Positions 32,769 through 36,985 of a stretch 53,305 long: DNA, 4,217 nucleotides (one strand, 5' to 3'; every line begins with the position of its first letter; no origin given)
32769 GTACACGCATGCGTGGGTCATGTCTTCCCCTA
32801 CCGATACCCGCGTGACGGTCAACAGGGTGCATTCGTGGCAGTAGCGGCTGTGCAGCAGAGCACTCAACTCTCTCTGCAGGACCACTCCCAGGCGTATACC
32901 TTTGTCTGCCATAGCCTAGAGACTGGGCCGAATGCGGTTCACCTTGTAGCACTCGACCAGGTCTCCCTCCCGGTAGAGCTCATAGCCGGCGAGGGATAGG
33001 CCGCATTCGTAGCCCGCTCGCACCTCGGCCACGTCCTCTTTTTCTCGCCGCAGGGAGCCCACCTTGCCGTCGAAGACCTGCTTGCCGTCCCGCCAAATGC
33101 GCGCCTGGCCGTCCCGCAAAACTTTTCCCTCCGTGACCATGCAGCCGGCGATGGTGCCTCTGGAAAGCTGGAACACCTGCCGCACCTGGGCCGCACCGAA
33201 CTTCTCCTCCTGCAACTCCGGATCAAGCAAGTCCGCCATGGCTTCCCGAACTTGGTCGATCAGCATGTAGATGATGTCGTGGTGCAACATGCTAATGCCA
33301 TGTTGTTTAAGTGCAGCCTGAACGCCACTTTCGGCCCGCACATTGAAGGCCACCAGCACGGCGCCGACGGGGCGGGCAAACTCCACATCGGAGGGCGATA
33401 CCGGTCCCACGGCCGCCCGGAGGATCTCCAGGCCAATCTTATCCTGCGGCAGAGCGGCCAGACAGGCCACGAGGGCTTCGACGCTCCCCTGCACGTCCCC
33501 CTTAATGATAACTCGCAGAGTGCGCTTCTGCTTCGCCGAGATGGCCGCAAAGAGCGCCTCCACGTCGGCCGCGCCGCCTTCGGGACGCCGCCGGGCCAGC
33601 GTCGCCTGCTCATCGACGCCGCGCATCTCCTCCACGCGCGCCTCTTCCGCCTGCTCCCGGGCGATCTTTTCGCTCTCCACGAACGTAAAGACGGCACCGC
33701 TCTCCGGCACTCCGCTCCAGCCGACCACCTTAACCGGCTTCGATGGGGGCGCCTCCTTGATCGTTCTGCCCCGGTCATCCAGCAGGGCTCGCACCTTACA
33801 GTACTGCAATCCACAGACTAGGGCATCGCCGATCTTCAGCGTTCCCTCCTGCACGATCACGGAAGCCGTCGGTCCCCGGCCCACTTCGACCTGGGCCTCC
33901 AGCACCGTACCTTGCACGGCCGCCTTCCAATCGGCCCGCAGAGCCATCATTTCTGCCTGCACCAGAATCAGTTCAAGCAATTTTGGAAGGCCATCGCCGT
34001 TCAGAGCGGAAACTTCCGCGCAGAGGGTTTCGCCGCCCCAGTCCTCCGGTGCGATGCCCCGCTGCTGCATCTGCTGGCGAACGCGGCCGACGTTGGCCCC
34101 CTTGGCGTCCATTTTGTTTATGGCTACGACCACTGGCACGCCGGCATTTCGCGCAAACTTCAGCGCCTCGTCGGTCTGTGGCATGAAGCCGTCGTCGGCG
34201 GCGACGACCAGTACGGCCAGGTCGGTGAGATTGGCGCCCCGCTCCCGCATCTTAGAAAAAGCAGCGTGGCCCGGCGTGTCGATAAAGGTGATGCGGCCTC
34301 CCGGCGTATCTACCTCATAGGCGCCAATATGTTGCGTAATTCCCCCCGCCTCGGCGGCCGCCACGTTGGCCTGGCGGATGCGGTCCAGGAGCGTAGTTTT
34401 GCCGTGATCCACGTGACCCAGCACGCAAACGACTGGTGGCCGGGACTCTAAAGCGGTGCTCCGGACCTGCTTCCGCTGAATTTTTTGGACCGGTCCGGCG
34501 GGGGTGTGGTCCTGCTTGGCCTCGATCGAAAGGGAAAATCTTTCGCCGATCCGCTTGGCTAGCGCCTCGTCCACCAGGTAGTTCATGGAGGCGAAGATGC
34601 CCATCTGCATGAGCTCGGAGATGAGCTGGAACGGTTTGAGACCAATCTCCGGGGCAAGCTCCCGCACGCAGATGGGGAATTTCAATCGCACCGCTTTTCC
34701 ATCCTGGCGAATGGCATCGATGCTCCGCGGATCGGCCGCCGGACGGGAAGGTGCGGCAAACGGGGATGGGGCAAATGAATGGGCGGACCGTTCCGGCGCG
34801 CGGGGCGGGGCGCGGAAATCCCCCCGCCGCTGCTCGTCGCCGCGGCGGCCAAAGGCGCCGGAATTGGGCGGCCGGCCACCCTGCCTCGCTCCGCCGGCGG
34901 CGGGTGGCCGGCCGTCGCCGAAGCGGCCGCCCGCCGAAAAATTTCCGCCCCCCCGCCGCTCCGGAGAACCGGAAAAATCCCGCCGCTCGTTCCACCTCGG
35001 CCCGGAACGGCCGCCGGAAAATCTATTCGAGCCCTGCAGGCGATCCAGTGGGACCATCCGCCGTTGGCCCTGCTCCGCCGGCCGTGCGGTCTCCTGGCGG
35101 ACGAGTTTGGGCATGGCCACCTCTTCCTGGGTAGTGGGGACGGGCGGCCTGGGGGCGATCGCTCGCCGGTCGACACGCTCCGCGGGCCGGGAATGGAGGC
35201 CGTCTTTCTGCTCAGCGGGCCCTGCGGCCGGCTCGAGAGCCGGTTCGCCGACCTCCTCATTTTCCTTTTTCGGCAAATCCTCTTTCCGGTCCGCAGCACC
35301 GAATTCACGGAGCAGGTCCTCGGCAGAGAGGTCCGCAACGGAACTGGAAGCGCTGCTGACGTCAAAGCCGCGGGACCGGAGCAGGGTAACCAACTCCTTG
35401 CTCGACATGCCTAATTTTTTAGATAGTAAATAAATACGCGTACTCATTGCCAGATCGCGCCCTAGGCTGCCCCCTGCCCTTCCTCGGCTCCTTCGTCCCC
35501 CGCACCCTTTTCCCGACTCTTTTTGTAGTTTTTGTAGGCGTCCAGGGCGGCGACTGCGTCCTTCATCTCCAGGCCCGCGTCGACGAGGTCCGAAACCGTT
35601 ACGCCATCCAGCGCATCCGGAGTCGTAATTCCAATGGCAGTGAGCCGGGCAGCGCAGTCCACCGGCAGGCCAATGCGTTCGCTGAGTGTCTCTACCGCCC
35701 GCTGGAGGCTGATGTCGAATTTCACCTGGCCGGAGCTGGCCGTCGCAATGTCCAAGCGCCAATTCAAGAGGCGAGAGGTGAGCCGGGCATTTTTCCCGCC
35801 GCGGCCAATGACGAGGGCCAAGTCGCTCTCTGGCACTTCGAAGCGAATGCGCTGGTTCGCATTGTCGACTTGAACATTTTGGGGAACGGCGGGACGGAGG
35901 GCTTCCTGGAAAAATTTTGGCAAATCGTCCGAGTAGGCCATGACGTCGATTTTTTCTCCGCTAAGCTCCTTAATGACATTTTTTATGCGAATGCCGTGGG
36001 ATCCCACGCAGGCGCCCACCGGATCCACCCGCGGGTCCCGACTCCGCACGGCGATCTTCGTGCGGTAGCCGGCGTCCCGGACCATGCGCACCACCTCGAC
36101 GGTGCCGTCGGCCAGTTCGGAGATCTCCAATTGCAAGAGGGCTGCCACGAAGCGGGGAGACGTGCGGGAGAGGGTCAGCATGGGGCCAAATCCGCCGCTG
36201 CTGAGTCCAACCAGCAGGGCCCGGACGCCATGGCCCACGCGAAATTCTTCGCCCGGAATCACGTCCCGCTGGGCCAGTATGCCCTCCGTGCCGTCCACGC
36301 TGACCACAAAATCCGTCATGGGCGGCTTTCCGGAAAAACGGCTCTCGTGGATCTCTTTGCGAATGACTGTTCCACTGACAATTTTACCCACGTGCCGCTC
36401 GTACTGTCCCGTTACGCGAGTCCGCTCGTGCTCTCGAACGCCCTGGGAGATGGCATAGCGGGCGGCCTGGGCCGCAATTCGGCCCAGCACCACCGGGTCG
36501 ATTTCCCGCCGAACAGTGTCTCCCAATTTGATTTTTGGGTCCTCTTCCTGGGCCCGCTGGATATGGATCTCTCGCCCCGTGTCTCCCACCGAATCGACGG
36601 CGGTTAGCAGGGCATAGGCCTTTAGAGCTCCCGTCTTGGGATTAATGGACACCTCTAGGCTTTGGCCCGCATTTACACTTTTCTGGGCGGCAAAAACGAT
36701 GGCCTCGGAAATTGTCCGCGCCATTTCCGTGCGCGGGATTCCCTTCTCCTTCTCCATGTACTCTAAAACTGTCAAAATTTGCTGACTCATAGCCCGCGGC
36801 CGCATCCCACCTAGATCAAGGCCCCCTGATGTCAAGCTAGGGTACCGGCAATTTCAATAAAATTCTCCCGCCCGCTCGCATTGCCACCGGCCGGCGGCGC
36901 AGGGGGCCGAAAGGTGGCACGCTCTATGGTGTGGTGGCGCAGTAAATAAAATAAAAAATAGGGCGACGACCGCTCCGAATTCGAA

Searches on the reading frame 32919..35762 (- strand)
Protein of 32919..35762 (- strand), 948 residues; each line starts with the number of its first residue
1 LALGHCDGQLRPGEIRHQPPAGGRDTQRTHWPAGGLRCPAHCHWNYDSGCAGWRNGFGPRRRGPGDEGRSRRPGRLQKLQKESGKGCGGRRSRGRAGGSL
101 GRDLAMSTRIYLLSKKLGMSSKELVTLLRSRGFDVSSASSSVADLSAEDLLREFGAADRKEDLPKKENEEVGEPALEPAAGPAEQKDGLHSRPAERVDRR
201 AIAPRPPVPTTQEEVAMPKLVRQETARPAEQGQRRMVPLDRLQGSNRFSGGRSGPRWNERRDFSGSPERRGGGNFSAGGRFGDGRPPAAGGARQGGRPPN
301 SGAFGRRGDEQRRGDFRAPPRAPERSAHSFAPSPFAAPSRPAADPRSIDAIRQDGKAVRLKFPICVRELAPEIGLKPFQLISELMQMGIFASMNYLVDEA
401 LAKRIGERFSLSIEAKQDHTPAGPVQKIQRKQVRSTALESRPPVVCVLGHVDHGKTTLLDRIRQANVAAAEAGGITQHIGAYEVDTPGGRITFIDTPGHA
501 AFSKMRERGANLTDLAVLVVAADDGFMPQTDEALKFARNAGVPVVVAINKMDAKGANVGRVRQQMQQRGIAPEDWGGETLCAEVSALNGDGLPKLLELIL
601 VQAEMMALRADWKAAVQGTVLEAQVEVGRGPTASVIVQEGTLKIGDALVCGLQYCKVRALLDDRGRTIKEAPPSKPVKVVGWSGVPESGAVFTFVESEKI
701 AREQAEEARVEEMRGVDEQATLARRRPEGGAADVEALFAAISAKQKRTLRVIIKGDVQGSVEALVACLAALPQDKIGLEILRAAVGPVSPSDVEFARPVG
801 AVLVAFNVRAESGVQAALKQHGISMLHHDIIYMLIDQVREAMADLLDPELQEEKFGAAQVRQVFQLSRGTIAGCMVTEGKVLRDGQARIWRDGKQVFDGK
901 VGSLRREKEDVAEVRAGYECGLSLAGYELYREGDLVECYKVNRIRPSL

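Call 56: search_protein_families(library=pfam, proteins=[window:32919-35762:-], max_evalue=0.0001)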
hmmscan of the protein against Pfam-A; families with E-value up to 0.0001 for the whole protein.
window:32919-35762:- (948 aa): 6 families
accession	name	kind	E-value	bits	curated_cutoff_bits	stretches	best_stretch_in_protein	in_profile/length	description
PF00009.33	GTP_EFTU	-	2.4e-39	135.3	26.5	1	445-600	6-183/188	Elongation factor Tu GTP binding domain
PF11987.13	IF-2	-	5.9e-29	100.8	27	1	731-838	9-116/117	Translation-initiation factor 2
PF22042.2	EF-G_D2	-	1.9e-21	76.4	27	1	616-693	2-82/84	Elongation factor G domain 2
PF04760.21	IF2_N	-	2.4e-14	53.3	25.3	2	366-409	6-50/53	Translation initiation factor IF-2, N-terminal region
PF01926.29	MMR_HSR1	-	8.8e-12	45.6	21.9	1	445-550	2-113/113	50S ribosome-binding GTPase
PF03144.31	GTP_EFTU_D2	-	7.8e-08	33.1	30.3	1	869-928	1-64/73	Elongation factor Tu domain 2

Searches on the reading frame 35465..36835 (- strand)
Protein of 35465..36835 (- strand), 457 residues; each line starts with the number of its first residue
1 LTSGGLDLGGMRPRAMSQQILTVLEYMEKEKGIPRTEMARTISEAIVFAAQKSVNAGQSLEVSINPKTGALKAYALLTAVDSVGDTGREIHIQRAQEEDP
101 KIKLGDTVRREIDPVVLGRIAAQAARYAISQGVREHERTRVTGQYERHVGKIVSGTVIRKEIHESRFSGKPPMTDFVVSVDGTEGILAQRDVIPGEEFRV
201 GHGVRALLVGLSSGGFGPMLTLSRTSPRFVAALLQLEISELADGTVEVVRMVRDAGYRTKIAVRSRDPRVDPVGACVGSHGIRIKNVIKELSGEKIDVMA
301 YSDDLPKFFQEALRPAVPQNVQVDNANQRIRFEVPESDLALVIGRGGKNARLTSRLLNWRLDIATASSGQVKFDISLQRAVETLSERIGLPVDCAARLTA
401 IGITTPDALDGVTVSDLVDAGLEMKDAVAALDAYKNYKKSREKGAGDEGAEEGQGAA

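Call 56: search_protein_families(library=pfam, proteins=[window:35465-36835:-], max_evalue=0.0001)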
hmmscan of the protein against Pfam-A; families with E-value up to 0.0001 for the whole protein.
window:35465-36835:- (457 aa): 2 families
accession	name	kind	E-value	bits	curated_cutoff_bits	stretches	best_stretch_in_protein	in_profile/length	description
PF08529.16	NusA_N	-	9.3e-28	97.3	23.8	1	20-138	2-118/119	NusA N-terminal domain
PF13184.12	KH_5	-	8.9e-25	87.1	27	1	255-322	1-68/69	NusA-like KH domain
